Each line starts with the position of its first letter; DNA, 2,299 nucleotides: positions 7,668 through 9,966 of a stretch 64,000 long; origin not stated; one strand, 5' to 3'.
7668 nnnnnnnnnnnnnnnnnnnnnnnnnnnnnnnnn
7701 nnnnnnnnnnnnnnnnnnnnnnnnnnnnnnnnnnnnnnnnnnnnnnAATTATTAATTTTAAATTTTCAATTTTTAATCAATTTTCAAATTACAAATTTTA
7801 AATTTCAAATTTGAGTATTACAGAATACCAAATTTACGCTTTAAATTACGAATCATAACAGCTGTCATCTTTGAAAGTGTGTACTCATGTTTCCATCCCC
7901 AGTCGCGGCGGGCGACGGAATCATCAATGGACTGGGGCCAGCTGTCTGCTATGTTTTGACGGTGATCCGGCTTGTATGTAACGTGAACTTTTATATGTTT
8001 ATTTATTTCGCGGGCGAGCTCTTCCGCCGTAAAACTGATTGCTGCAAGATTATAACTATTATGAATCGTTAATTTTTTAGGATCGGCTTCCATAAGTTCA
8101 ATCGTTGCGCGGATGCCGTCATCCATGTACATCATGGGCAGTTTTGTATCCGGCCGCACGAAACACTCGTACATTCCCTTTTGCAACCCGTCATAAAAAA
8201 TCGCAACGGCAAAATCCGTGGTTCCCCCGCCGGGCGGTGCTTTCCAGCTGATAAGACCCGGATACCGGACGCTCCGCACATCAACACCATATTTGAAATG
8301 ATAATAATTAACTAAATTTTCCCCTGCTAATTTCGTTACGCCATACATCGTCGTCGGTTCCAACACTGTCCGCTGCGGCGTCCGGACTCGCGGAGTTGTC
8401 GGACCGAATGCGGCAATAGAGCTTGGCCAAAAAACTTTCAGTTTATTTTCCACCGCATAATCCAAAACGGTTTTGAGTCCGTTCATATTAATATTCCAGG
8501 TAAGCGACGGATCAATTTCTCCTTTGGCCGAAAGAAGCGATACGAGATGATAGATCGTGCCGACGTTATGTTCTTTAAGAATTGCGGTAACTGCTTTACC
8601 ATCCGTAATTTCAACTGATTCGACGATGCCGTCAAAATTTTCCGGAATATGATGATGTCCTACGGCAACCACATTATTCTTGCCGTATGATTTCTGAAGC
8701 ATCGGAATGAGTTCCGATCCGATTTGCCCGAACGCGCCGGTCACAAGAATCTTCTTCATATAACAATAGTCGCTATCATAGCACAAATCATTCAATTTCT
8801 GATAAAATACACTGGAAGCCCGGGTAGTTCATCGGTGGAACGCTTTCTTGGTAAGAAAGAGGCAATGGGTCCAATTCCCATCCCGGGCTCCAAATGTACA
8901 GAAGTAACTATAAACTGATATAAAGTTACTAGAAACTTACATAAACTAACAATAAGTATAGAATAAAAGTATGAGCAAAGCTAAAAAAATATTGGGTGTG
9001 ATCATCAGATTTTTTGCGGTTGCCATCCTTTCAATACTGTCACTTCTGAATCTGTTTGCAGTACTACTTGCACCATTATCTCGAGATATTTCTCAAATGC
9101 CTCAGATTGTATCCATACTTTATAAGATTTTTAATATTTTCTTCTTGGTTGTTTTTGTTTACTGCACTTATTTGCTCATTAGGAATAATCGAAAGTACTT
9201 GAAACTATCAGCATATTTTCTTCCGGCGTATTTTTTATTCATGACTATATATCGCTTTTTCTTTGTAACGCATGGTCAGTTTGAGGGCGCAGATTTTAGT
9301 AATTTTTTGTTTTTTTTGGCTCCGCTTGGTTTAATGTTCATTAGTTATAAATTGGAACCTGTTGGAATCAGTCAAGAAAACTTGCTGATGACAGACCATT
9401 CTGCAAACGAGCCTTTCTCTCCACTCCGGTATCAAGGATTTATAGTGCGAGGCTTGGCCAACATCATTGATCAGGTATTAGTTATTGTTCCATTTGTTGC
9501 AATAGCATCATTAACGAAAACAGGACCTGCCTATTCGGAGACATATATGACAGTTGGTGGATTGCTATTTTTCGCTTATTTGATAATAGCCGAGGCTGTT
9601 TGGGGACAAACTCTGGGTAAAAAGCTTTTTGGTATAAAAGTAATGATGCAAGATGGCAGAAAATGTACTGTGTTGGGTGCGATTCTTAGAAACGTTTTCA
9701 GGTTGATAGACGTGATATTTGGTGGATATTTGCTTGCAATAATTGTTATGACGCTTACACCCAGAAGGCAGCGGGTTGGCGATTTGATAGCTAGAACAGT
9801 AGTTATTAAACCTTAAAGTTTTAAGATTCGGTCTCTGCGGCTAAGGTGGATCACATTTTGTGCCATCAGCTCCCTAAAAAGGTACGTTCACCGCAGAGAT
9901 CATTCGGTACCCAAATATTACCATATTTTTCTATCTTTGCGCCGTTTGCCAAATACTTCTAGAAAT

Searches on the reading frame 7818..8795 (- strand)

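Call 97: search_protein_families(library=pfam, proteins=[window:7818-8795:-], max_evalue=0.00001)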
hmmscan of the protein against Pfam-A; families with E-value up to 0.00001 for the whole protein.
window:7818-8795:- (325 aa): 5 families
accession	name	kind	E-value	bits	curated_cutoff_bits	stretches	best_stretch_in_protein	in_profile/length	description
PF01370.27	Epimerase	-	5.7e-26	91.8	20.9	1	16-237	1-227/240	NAD dependent epimerase/dehydratase family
PF16363.11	GDP_Man_Dehyd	-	2.9e-19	70.1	27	1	17-177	1-179/332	GDP-mannose 4,6 dehydratase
PF04321.23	RmlD_sub_bind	-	5.4e-13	49.1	27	1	15-167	2-141/287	RmlD substrate binding domain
PF07993.18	NAD_binding_4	-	1.4e-06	28.1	20.1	0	77-225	88-252/258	Male sterility protein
PF01073.25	3Beta_HSD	-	9.9e-06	25.2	22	0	17-162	1-157/280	3-beta hydroxysteroid dehydrogenase/isomerase family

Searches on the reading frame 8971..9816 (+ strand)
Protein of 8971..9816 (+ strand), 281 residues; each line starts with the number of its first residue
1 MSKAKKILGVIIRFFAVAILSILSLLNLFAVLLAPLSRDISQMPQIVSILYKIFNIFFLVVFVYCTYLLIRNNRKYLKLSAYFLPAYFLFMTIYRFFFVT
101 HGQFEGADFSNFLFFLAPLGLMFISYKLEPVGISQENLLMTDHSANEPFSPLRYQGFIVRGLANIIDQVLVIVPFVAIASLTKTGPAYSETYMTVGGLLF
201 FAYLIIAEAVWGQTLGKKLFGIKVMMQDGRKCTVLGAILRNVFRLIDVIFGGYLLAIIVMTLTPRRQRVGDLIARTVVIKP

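Call 97: search_protein_families(library=pfam, proteins=[window:8971-9816:+], max_evalue=0.00001)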
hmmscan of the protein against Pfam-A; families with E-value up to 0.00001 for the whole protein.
window:8971-9816:+ (281 aa): 1 family
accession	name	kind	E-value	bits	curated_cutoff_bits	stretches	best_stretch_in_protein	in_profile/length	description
PF06271.18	RDD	-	3e-16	60.4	24.1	1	156-274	3-136/137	RDD family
